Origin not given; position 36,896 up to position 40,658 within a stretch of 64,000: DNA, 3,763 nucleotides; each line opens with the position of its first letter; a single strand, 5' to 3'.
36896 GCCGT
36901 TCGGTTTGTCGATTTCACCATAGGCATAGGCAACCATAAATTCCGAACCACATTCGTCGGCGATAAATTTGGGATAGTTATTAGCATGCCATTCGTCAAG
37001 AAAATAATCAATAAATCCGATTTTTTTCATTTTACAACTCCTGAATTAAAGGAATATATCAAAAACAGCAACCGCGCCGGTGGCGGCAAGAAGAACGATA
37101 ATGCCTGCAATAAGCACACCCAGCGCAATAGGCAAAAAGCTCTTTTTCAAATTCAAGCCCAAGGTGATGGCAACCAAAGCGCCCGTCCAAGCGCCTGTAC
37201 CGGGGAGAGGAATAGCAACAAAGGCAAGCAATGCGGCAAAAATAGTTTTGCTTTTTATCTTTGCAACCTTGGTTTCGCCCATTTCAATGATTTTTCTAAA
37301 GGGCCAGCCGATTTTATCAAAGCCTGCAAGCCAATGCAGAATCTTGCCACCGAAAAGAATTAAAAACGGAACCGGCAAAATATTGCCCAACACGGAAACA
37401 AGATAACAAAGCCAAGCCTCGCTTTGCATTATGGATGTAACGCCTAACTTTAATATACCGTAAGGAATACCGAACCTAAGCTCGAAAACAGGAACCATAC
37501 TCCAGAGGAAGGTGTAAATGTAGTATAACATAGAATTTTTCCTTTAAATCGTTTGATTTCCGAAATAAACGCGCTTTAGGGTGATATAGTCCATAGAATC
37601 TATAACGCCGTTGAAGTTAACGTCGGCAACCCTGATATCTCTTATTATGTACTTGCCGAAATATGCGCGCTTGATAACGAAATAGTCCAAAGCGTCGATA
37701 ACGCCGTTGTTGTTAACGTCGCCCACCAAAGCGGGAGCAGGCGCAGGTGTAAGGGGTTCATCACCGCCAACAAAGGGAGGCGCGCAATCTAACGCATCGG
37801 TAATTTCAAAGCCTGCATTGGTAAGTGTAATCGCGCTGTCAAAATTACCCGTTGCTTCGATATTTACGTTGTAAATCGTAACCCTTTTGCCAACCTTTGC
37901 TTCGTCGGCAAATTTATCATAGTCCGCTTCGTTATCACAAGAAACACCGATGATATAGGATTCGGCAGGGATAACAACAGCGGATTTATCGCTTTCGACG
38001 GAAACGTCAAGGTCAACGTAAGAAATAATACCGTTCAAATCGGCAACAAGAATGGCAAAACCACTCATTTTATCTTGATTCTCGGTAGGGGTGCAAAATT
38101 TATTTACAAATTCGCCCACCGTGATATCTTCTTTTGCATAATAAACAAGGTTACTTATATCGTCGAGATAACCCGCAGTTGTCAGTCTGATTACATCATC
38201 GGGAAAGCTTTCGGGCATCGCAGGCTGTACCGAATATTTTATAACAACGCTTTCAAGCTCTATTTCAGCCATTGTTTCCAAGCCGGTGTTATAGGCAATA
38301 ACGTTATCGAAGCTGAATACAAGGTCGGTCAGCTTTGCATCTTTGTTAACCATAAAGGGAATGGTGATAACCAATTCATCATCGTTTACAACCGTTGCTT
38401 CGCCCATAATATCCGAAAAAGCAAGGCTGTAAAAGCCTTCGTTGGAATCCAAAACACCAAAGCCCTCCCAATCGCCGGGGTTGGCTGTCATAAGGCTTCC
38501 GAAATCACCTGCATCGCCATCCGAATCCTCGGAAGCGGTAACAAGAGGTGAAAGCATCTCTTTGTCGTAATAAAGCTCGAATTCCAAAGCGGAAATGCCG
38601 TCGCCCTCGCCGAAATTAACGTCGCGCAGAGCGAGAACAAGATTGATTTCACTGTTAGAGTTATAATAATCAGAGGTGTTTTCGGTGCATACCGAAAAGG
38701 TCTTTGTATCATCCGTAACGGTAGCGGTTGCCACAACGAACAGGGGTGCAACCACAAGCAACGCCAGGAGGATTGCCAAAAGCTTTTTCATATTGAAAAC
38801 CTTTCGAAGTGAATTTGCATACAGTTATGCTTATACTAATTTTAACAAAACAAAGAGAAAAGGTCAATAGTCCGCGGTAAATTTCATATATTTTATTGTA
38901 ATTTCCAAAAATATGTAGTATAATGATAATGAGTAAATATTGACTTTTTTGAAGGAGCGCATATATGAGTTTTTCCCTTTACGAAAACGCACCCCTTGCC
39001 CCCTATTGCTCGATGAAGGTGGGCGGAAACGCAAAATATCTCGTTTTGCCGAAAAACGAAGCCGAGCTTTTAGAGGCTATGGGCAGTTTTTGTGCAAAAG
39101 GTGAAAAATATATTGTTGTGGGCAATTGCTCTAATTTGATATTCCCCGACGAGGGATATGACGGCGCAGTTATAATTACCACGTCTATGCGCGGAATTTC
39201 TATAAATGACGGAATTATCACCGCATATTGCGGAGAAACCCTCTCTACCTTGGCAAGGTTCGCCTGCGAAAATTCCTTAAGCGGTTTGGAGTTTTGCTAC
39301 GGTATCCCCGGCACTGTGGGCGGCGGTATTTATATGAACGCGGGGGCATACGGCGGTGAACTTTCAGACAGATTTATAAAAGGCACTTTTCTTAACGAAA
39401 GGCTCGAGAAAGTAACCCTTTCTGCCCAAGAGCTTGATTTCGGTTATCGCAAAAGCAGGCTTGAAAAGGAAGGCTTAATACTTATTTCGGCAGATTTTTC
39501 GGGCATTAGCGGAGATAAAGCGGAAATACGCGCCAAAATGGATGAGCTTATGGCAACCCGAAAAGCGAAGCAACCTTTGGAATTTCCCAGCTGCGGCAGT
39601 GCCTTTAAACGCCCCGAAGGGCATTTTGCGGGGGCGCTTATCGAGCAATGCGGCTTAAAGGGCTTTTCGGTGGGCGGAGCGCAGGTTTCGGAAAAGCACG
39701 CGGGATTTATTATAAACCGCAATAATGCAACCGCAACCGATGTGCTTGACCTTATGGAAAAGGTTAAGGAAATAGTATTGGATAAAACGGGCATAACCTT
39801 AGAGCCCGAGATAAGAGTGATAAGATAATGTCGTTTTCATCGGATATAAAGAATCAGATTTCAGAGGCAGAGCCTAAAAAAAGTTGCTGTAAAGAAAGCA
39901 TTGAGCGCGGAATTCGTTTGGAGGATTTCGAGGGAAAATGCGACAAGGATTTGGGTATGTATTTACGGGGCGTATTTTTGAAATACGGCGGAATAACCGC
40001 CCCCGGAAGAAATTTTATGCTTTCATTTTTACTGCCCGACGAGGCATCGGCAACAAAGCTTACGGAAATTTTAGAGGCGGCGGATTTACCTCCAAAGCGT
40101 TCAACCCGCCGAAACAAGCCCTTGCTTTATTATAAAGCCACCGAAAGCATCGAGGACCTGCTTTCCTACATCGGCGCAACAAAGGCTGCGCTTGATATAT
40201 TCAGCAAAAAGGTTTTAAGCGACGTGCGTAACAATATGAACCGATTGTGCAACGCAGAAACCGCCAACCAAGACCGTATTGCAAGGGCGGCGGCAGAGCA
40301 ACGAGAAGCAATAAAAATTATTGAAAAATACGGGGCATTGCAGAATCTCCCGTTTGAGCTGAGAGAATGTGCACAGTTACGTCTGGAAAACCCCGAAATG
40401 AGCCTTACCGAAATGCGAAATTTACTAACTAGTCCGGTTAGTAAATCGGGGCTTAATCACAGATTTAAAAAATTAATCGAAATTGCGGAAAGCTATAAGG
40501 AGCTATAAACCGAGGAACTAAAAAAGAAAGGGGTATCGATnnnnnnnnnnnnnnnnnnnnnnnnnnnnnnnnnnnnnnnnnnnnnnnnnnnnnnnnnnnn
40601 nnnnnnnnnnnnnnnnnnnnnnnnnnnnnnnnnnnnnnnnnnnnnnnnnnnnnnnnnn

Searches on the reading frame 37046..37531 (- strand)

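Call 24: search_protein_families(library=pfam, max_evalue=0.00001, proteins=[window:37046-37531:-])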
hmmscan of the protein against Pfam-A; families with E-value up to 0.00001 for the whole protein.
window:37046-37531:- (161 aa): 1 family
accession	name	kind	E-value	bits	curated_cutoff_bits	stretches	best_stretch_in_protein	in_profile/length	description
PF06695.16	Sm_multidrug_ex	-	2.2e-34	119.1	30.7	1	17-145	1-121/121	Putative small multi-drug export protein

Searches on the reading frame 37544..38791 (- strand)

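Call 24: search_protein_families(library=pfam, max_evalue=0.00001, proteins=[window:37544-38791:-])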
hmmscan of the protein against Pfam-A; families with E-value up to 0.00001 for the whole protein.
window:37544-38791:- (415 aa): 2 families
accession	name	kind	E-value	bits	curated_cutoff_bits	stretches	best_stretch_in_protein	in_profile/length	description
PF00404.24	Dockerin_1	-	4.1e-10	40.1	22.9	1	357-407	2-54/57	Dockerin type I domain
PF00963.24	Cohesin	-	4.6e-07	30.6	24.1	1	63-171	27-125/139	Cohesin domain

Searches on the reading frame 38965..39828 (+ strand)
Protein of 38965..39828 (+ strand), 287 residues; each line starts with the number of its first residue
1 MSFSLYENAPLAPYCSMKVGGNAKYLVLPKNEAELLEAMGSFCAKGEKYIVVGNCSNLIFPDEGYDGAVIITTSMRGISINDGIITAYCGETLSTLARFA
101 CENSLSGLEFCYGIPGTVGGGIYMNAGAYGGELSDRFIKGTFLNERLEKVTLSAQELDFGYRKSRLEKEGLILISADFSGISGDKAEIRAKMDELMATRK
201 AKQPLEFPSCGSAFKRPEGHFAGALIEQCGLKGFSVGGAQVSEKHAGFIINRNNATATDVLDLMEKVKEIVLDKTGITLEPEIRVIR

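Call 24: search_protein_families(library=pfam, max_evalue=0.00001, proteins=[window:38965-39828:+])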
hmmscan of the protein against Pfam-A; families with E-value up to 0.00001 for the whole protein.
window:38965-39828:+ (287 aa): 2 families
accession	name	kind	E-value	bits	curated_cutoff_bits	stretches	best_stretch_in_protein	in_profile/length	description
PF02873.21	MurB_C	-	4.1e-40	136.4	27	1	187-286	1-99/99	UDP-N-acetylenolpyruvoylglucosamine reductase, C-terminal domain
PF01565.28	FAD_binding_4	-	6.7e-17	61.9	26.4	1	24-134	2-116/139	FAD binding domain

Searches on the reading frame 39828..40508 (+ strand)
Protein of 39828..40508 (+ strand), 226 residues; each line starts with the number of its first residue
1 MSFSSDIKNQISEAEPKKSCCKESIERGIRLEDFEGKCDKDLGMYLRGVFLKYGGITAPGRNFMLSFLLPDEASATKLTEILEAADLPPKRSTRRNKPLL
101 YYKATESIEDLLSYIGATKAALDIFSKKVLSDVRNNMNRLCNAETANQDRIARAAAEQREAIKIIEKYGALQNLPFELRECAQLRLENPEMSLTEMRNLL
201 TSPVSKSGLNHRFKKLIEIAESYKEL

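Call 24: search_protein_families(library=pfam, max_evalue=0.00001, proteins=[window:39828-40508:+])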
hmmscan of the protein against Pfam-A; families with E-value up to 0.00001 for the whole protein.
window:39828-40508:+ (226 aa): 2 families
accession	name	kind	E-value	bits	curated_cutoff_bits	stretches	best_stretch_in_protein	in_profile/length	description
PF02650.20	HTH_WhiA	-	2.2e-29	102.1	27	1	138-220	2-84/84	WhiA C-terminal HTH domain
PF14527.11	LAGLIDADG_WhiA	-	1.5e-17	63.9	23.2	1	44-134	3-93/93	WhiA LAGLIDADG-like domain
